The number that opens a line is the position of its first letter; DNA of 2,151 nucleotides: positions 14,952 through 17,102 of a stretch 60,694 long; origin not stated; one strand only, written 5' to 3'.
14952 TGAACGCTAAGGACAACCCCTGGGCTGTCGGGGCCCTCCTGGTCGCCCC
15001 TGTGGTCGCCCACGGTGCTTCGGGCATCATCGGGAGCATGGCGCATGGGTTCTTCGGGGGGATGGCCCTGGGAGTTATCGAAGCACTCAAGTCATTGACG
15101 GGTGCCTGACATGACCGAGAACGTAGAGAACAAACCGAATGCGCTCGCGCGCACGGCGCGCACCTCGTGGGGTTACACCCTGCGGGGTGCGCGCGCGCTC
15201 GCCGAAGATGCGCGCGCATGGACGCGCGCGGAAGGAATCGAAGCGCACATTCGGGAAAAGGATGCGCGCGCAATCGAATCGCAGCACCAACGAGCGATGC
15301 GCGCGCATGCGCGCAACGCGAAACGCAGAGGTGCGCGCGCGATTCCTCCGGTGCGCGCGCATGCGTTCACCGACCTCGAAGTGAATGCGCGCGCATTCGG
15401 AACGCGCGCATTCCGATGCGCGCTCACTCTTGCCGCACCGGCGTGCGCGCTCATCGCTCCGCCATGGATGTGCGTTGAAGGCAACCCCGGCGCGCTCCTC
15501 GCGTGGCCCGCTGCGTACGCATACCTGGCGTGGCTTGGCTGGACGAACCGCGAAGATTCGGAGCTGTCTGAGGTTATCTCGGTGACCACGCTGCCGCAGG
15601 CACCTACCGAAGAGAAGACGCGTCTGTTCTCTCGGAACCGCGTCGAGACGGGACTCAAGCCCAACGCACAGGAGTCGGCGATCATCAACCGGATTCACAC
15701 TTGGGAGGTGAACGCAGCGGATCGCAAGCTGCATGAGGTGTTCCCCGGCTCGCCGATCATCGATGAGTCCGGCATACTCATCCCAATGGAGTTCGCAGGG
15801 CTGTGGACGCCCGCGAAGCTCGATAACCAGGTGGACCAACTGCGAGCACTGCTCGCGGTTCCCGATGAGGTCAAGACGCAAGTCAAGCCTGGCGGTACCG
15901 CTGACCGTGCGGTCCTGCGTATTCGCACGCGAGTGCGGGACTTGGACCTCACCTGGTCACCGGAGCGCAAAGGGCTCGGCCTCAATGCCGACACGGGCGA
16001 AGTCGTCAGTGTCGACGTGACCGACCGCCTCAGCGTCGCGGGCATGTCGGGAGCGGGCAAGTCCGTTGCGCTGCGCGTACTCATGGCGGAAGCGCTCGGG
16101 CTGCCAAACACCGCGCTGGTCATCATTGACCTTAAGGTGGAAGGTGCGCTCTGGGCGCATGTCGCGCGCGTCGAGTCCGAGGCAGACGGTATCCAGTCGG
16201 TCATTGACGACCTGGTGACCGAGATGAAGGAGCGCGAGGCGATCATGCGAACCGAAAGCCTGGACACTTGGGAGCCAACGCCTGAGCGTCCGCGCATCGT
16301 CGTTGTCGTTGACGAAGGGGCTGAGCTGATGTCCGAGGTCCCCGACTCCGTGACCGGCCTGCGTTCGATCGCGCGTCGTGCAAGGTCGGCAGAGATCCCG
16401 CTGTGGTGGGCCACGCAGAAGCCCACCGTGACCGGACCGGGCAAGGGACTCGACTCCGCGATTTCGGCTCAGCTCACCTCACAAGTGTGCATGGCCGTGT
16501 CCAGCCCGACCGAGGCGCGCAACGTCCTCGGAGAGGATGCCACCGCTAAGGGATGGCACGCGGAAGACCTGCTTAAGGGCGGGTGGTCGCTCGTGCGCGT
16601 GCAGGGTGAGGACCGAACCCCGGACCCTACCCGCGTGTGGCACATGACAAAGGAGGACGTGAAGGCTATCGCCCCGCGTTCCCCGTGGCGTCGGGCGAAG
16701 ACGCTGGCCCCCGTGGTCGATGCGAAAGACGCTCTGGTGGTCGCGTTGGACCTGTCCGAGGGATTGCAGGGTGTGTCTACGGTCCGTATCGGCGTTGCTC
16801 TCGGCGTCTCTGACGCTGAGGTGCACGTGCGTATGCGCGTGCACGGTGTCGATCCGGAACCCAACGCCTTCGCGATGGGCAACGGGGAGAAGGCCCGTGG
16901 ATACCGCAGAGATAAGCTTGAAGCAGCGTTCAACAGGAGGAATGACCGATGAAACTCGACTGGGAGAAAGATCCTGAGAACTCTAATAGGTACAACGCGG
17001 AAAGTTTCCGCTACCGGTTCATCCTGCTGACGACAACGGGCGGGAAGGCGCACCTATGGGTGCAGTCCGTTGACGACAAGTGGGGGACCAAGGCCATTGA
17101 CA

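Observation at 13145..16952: Conjugative-plasmid-style DNA translocation module (DUF2637-like membrane protein + polytopic membrane protein + FtsK/TraB-like ATPase) in a phage with no integrase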

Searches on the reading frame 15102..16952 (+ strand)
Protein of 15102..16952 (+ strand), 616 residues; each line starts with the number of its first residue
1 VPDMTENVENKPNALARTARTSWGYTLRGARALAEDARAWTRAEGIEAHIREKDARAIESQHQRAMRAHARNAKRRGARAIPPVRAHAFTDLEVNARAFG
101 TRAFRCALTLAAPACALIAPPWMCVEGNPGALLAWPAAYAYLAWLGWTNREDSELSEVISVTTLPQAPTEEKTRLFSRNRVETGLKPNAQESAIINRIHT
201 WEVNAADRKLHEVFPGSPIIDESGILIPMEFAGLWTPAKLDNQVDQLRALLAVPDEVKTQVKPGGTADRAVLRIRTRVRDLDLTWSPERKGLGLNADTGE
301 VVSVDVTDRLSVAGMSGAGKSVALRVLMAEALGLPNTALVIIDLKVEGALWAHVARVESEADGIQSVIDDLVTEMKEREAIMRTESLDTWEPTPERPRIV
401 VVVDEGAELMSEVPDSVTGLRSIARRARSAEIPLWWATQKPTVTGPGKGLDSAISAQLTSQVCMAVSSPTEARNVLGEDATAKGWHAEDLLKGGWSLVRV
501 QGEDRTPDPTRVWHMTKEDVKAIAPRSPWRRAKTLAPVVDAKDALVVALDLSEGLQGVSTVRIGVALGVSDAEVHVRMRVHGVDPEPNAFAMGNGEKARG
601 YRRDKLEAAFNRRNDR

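Call 4: search_protein_families(library=pfam, proteins=[window:15102-16952:+], max_evalue=0.1)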
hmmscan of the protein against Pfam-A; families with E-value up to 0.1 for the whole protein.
window:15102-16952:+ (616 aa): 5 families
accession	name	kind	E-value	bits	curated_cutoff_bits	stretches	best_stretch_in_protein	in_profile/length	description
PF01580.24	FtsK_SpoIIIE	-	1.7e-12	47.7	24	2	299-388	28-129/221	FtsK/SpoIIIE family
PF01935.23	DUF87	-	8.9e-05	23.1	23.2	1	305-344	21-60/220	Helicase HerA, central domain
PF20703.3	nSTAND1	-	0.026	14.6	27.1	1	309-415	35-133/379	Novel STAND NTPase 1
PF05872.18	HerA_C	-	0.05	12.7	22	0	312-365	26-75/502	Helicase HerA-like C-terminal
PF03668.21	RapZ-like_N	-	0.087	13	25.4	0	312-327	6-21/158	RapZ-like N-terminal domain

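Call 5: search_protein_families(library=phrogs, proteins=[window:15102-16952:+], max_evalue=0.01)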
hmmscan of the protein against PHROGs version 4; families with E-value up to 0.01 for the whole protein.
window:15102-16952:+ (616 aa): 5 families
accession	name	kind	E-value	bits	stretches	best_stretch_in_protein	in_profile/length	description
phrog_17958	-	moron, auxiliary metabolic gene and host takeover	8.5e-56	190.5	1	30-547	41-586/682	FtsK/SpoIIIE-like protein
phrog_1358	-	moron, auxiliary metabolic gene and host takeover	1.9e-26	92.9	1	301-482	597-790/1382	FtsK/SpoIIIE-like protein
phrog_3551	-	moron, auxiliary metabolic gene and host takeover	5.6e-10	38.9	1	310-476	439-613/758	FtsK/SpoIIIE-like protein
phrog_2666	-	head and packaging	1.7e-09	37.9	1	306-475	320-493/555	terminase large subunit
phrog_12531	-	moron, auxiliary metabolic gene and host takeover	0.00054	19.6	1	316-490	293-462/605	FtsK/SpoIIIE-like protein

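Call 6: search_dna_similar(query=window:15102-16952:+, collection=phages, mode=protein, max_rows=40)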
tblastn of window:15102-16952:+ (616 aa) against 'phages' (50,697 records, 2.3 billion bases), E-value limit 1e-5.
Records with a match: 26; places in all: 26; records where one place covers at least 80% of the query: 0.
Best place of each record, by identity: <60% 26.
By first word of the organism name: Streptomyces 22; Bacteriophage 2; Mycobacterium 1; Staphylococcus 1.
By host as written in the record: Streptomyces griseus subsp. griseus ATCC 10137 6; Streptomyces lividans JI 1326 6; Streptomyces griseus ATCC 10137 5; Streptomyces scabiei RL-34 2; - 2; Streptomyces griseus 1; Streptomyces griseofuscus ATCC 23916 1; Streptomyces mirabilis NRRL B-2400 1; and 2 more.
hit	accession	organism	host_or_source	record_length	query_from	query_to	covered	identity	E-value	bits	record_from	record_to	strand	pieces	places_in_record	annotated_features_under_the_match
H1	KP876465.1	Streptomyces phage YDN12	Streptomyces griseus subsp. griseus ...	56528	185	532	56%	37.7%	8e-47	183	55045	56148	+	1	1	FtsK-like DNA translocase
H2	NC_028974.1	Streptomyces phage YDN12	Streptomyces griseus subsp. griseus ...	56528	185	532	56%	37.7%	8e-47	183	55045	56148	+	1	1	FtsK/SpoIIIE-like protein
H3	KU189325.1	Streptomyces phage Maih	Streptomyces griseus subsp. griseus ...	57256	185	532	56%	37.5%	3e-45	179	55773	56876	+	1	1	FtsK-like DNA translocase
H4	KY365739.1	Streptomyces phage BabyGotBac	Streptomyces griseus ATCC 10137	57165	185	532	56%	37.5%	3e-45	179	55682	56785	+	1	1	FtsK-like DNA translocase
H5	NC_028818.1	Streptomyces phage TP1604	Streptomyces griseus subsp. griseus ...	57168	185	532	56%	37.5%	3e-45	179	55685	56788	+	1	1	FtsK/SpoIIIE-like protein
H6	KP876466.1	Streptomyces phage TP1604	Streptomyces griseus subsp. griseus ...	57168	185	532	56%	37.5%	3e-45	179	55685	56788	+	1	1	FtsK-like DNA translocase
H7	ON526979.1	Streptomyces phage Asis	Streptomyces griseus ATCC 10137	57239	185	532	56%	37.5%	3e-45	179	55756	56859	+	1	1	72: FtsK-like DNA translocase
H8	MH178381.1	Streptomyces phage BayC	Streptomyces griseus ATCC 10137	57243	185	532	56%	37.5%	3e-45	179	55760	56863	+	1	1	71: FtsK-like DNA translocase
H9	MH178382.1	Streptomyces phage Salete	Streptomyces griseus ATCC 10137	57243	185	532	56%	37.5%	3e-45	179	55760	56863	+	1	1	71: FtsK-like DNA translocase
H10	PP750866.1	Streptomyces phage Geonosis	Streptomyces griseus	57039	185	531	56%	36.9%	3e-45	179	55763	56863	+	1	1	hypothetical protein (x3)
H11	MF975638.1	Streptomyces phage Abt2graduatex2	Streptomyces griseus ATCC 10137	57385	185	531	56%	35.8%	1e-44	177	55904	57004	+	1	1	FtsK-like DNA translocase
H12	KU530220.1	Streptomyces phage Xkcd426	Streptomyces griseus subsp. griseus ...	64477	185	529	56%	33.4%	5e-32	139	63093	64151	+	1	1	FtsK-like DNA translocase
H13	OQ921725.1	Streptomyces phage Frankenweenie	Streptomyces scabiei RL-34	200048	201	524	53%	29.5%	1e-21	106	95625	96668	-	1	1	156: FtsK-like DNA translocase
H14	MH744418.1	Streptomyces phage JustBecause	Streptomyces lividans JI 1326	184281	173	480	50%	31.0%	1e-31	137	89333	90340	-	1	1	144: FtsK-like DNA translocase | 145: hypothetical protein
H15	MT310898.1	Streptomyces phage Kela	Streptomyces scabiei RL-34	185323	173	480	50%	31.0%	1e-31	137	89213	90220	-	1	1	142: FtsK-like DNA translocase | 143: hypothetical protein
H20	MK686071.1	Streptomyces phage Mischief19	Streptomyces mirabilis NRRL B-2400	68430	275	480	33%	35.8%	3e-21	105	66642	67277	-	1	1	79: FtsK-like DNA translocase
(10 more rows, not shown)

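Call 9: get_annotated_region(hit=H2, flank=6000)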
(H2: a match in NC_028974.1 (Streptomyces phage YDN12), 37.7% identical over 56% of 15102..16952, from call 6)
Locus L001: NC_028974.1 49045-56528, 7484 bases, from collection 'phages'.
description: Streptomyces phage YDN12, complete genome.
organism: Streptomyces phage YDN12 (NCBI taxid 1636183)
taxonomy: Viruses; Duplodnaviria; Heunggongvirae; Uroviricota; Caudoviricetes; Woodruffvirus; Woodruffvirus YDN12
host: Streptomyces griseus subsp. griseus ATCC 10137; source: soil; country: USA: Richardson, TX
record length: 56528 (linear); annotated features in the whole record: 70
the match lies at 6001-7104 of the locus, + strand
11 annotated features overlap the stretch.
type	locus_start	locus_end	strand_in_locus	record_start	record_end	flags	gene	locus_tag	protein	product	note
CDS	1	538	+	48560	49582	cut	-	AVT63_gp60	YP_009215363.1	hypothetical protein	-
CDS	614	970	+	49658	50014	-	-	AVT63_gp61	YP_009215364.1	hypothetical protein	-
CDS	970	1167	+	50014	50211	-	-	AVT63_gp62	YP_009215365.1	hypothetical protein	-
CDS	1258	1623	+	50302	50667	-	-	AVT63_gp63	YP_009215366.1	hypothetical protein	-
CDS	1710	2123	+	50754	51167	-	-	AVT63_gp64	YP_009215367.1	MutT/NUDIX hydrolase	Hydrolase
CDS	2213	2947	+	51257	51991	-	-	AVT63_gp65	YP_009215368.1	hypothetical protein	-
CDS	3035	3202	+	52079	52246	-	-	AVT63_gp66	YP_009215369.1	hypothetical protein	-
CDS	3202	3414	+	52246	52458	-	-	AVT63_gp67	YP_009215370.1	hypothetical protein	-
CDS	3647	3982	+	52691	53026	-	-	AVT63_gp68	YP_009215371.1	hypothetical protein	-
CDS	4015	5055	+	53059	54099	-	-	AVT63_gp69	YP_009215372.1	hypothetical protein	-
CDS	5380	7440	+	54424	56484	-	-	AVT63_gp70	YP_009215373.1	FtsK/SpoIIIE-like protein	FtsK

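Call 17: find_homologous_proteins(query=window:15102-16952:+)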
Query window:15102-16952:+ (616 aa): 319 proteins with E <= 0.001 among 8000 candidates; the best 120 are listed.
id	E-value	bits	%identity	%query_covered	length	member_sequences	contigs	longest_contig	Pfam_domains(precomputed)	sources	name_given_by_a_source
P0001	0.0e+0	1326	98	100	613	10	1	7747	PF01580.25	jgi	-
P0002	0.0e+0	1256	93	100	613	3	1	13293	PF01580.25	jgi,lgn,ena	-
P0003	0.0e+0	1211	89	99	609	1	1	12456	PF01580.25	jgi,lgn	-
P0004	0.0e+0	1195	91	97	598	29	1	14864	PF01580.25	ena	-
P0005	0.0e+0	1182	88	99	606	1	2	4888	PF01580.25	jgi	jgi:hypothetical protein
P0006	0.0e+0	1180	88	99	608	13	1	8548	PF01935.24,PF01580.25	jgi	jgi:S-DNA-T family DNA segregation ATPase FtsK/SpoIIIE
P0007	0.0e+0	1150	85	100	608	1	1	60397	PF01580.25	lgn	-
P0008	0.0e+0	1148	86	99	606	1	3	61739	PF01580.25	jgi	jgi:hypothetical protein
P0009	0.0e+0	1116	83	100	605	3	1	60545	PF01580.25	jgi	jgi:hypothetical protein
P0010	0.0e+0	1106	81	100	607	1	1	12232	PF01580.25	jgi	-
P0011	0.0e+0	1046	77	98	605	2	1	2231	PF01580.25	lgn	-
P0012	0.0e+0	1010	77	98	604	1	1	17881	PF01580.25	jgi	jgi:DNA translocase FtsK/SpoIIIE-like protein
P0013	9.7e-292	987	75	99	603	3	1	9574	PF01580.25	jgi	jgi:hypothetical protein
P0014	8.1e-291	984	74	97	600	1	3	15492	PF01580.25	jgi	jgi:S-DNA-T family DNA segregation ATPase FtsK/SpoIIIE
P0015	1.7e-289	980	75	98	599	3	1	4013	PF01580.25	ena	-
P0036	2.1e-243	828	65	99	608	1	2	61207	PF01580.25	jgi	-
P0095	8.8e-219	746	58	98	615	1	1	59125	PF01580.25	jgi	jgi:S-DNA-T family DNA segregation ATPase FtsK/SpoIIIE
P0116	3.7e-78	282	43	60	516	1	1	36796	PF13412.13,PF12802.14,PF01580.25,PF24034.2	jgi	jgi:hypothetical protein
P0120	2.8e-75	272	45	58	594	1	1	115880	PF12802.14,PF01580.25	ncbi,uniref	ncbi:MarR family transcriptional regulator [Streptomyces sp. SAS_276]|uniref:MarR family transcripti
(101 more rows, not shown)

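Call 18: find_encoding_contigs(protein=P0007, flank=10000, max_places=1)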
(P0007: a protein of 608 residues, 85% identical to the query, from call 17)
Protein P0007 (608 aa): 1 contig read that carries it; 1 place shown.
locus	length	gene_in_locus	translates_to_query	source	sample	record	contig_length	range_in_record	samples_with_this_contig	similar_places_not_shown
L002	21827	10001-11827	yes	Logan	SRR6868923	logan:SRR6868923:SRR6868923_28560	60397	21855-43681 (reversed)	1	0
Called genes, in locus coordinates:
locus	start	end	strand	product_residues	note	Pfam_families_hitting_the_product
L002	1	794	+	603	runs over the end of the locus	PF01612:DNA_pol_A_exo1, PF00476:DNA_pol_A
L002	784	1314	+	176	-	-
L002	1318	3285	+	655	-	PF00176:SNF2-rel_dom, PF00271:Helicase_C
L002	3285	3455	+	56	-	-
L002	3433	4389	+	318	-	PF12705:PDDEXK_1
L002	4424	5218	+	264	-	PF13479:AAA_24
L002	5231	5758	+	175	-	PF05037:DUF669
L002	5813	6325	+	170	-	-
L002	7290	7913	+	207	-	PF09414:RNA_ligase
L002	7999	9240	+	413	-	-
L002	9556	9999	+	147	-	-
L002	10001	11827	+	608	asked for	PF01580:FtsK_SpoIIIE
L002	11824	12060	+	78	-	-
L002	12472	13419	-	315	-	PF21722:Gly_rich_2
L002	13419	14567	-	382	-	-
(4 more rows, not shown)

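Call 19: find_encoding_contigs(protein=P0036, flank=10000, max_places=1)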
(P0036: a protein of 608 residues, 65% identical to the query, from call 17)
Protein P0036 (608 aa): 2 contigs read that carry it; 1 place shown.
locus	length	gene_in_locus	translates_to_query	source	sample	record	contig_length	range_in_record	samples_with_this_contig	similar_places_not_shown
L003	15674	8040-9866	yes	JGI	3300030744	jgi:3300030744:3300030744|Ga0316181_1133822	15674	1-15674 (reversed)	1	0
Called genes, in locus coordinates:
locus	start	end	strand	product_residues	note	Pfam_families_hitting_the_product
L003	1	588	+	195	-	?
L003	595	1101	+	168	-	PF05037:DUF669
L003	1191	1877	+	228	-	-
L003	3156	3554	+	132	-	PF25682:Phage_VG64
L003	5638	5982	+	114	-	-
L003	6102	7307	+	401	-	-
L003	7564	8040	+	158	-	-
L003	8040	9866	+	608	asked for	PF01580:FtsK_SpoIIIE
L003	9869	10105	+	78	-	-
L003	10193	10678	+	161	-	PF19474:DUF6011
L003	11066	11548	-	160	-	-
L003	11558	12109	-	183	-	-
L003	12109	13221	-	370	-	PF16466:DUF5047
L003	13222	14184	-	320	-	-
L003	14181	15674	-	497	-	?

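Call 20: find_encoding_contigs(protein=P0095, flank=10000, max_places=1)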
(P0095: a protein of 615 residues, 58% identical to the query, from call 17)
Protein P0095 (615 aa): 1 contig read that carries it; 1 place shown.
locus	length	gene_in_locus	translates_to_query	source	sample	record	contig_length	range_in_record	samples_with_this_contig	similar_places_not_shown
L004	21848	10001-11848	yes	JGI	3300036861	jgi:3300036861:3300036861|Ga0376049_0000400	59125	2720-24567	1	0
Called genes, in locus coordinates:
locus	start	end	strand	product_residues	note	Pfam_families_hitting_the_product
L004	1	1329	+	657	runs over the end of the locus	PF00176:SNF2-rel_dom, PF04851:ResIII (weak), PF00271:Helicase_C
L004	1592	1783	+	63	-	-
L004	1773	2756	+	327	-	PF12705:PDDEXK_1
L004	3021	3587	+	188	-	PF13479:AAA_24 (weak)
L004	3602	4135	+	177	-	PF05037:DUF669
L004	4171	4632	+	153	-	-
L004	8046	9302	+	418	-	-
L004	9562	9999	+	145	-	-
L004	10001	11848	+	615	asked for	PF01580:FtsK_SpoIIIE (weak)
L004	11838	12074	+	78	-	-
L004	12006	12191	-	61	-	-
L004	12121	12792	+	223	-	PF02467:Whib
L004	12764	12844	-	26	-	-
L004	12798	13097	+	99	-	-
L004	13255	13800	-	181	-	-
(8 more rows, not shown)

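Call 30: search_solved_structures(query=window:15102-16952:+, max_evalue=0.01, show_alignments=1)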
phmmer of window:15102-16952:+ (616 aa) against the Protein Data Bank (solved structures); distinct sequences matched with E-value up to 0.01: 7.
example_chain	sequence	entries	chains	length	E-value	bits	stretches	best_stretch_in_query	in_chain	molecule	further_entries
2iuu_A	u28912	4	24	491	5.6e-08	35.3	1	380-483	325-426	DNA TRANSLOCASE FTSK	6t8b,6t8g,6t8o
2iut_A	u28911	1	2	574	9.4e-08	34.5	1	380-483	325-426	DNA TRANSLOCASE FTSK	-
2ius_A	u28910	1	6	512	1.2e-06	30.9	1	385-491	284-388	DNA TRANSLOCASE FTSK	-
6o1w_A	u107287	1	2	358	0.00088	21.4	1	304-413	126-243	DNA translocase coupling protein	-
6o1x_A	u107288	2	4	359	0.00088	21.4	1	304-413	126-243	DNA translocase coupling protein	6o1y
6o1z_A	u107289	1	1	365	0.0009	21.4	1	304-413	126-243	DNA translocase coupling protein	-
9qks_G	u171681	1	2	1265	0.0083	18.2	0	396-478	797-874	ESX secretion system protein YukB,Green fluorescent protein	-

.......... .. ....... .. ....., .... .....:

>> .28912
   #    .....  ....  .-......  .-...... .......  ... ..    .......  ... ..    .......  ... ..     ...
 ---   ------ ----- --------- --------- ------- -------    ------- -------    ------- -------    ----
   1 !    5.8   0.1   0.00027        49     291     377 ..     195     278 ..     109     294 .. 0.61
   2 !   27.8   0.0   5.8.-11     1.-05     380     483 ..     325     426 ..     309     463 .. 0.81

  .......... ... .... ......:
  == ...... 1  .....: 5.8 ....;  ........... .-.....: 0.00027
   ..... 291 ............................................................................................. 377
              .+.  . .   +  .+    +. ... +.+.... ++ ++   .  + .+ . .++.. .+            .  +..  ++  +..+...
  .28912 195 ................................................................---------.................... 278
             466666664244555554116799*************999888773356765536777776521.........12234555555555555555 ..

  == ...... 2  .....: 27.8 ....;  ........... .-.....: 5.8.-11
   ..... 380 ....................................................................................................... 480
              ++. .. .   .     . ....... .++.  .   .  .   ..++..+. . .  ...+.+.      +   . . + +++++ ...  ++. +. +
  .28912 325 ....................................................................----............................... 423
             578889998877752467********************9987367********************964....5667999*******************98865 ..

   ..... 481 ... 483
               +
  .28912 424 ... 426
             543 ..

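Call 45: search_protein_families(library=pfam, proteins=[L001:4015-5055:+, L001:5380-7440:+, L001:3647-3982:+], max_evalue=0.1)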
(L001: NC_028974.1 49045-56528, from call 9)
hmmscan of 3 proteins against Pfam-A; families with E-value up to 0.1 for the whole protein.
L001:4015-5055:+ (346 aa): 4 families
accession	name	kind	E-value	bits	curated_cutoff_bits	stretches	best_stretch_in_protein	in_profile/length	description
PF08281.18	Sigma70_r4_2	-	0.0014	18.6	25.7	1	300-326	27-53/54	Sigma-70, region 4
PF12728.13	HTH_17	-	0.0018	18.9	27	1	299-329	1-31/51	Helix-turn-helix domain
PF13411.12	MerR_1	-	0.0027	18.2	21.6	1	300-343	1-44/69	MerR HTH family regulatory protein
PF13384.12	HTH_23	-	0.012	15.9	24.6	1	299-322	17-40/50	Homeodomain-like domain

L001:5380-7440:+ (686 aa): 12 families
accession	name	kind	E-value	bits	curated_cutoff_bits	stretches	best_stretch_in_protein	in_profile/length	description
PF13412.12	HTH_24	-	1.2e-07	31.7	21.9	1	634-674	7-47/48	Winged helix-turn-helix DNA-binding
PF09339.16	HTH_IclR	-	1.1e-05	25.5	22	1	635-678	8-52/52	IclR helix-turn-helix domain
PF13404.12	HTH_AsnC-type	-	4.9e-05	23.5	27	1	632-669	5-42/42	AsnC-type helix-turn-helix domain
PF01047.28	MarR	-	9.7e-05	22.6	24.6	1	635-678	8-51/59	MarR family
PF12840.13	HTH_20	-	0.0002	21.7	27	1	635-675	9-49/51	Helix-turn-helix domain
PF12802.13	MarR_2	-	0.00028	21.4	27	1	639-677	14-53/61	MarR family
PF01022.26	HTH_5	-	0.00084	19.6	22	1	634-674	6-45/47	Bacterial regulatory protein, arsR family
PF01935.23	DUF87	-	0.0035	17.9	23.2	1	339-371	28-60/220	Helicase HerA, central domain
PF04157.22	EAP30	-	0.0055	16.9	26.8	1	634-678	172-219/219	EAP30/Vps36 family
PF17782.7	DprA_WH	-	0.0096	16.4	22.9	1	621-678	3-59/61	DprA winged helix domain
PF13401.12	AAA_22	-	0.013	16.2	27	1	338-435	9-95/130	AAA domain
PF25213.1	HVO_A0261_N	-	0.079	13.3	35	1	634-679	15-59/86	HVO_A0261 N-terminal domain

L001:3647-3982:+ (111 aa): 0 families

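Call 49: find_encoding_contigs(protein=P0120, flank=10000, max_places=1)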
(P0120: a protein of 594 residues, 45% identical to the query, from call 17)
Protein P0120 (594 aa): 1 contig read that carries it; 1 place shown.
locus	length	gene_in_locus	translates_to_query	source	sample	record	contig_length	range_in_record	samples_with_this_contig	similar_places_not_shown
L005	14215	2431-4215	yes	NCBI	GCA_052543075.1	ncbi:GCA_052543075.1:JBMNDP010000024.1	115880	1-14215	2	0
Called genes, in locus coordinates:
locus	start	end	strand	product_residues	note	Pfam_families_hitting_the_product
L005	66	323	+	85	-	PF19801:DUF6284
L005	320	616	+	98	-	PF19820:DUF6303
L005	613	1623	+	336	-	-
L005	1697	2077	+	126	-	PF19764:DUF6251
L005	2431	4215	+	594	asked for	PF01580:FtsK_SpoIIIE (faint), PF12802:MarR_2 (weak)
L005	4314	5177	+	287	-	PF09250:Prim-Pol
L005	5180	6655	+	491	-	-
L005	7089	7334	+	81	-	PF12728:HTH_17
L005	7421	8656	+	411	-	PF26003:Integrase_N_phage (weak), PF14659:Phage_int_SAM_3, PF00589:Phage_integrase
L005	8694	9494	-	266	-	PF00459:Inositol_P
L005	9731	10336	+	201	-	PF00440:TetR_N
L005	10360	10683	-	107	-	PF00893:Multi_Drug_Res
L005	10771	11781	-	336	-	PF03193:RsgA_GTPase, PF01926:MMR_HSR1 (weak)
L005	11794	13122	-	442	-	PF00275:EPSP_synthase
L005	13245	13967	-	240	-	PF13398:Peptidase_M50B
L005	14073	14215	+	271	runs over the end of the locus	PF02586:SRAP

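Call 50: find_encoding_contigs(protein=P0116, flank=10000, max_places=1)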
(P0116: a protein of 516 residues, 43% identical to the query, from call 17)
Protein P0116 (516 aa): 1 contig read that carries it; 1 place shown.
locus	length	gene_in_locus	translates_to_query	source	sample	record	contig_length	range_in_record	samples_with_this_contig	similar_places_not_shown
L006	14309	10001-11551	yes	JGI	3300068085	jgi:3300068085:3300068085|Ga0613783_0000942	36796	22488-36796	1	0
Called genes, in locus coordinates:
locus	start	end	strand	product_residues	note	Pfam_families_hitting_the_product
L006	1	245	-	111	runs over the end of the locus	-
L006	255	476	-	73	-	-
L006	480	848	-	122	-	-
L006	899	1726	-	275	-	PF25209:Phage_capsid_4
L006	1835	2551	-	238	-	-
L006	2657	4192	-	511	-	PF05133:SPP1_portal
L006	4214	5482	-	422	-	PF04466:Terminase_3, PF03237:Terminase_6N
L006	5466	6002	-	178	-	PF07750:GcrA (weak)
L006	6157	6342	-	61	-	-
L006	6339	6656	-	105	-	-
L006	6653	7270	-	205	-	-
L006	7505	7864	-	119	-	-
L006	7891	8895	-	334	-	-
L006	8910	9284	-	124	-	-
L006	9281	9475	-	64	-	-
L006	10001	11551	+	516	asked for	PF01580:FtsK_SpoIIIE (weak), PF12802:MarR_2, PF13412:HTH_24 (weak), PF24034:DUF7343 (weak)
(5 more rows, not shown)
